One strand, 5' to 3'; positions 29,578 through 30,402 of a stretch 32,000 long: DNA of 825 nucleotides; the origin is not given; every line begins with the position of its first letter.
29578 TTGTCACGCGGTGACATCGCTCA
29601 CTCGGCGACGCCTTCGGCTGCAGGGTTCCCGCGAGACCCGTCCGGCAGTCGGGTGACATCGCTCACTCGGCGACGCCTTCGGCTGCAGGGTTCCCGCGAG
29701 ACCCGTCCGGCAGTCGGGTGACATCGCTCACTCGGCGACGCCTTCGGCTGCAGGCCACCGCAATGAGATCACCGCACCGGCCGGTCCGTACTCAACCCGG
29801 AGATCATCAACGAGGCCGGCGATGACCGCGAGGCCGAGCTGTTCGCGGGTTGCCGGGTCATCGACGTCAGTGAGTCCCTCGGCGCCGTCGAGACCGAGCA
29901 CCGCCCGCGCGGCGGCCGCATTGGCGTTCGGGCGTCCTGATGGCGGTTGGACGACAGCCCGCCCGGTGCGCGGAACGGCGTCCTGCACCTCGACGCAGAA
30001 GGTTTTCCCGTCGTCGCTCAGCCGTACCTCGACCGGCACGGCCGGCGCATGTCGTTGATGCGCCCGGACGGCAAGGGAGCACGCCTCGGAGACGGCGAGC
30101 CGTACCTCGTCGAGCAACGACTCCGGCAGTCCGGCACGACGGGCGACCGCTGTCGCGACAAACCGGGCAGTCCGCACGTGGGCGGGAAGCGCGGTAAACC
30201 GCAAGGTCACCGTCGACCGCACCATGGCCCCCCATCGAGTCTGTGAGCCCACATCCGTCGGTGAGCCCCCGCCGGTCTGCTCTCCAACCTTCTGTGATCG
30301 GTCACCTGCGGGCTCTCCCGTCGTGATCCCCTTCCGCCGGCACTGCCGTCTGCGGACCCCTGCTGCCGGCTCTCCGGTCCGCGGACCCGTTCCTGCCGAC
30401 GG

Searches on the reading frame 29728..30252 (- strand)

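Call 82: search_protein_families(library=pfam, proteins=[window:29728-30252:-], max_evalue=0.001)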
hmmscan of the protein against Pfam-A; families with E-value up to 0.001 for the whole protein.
window:29728-30252:- (174 aa): 1 family
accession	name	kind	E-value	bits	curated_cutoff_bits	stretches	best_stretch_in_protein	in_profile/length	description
PF13581.12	HATPase_c_2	-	2.3e-30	105.6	27.4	1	19-166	1-127/127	Histidine kinase-like ATPase domain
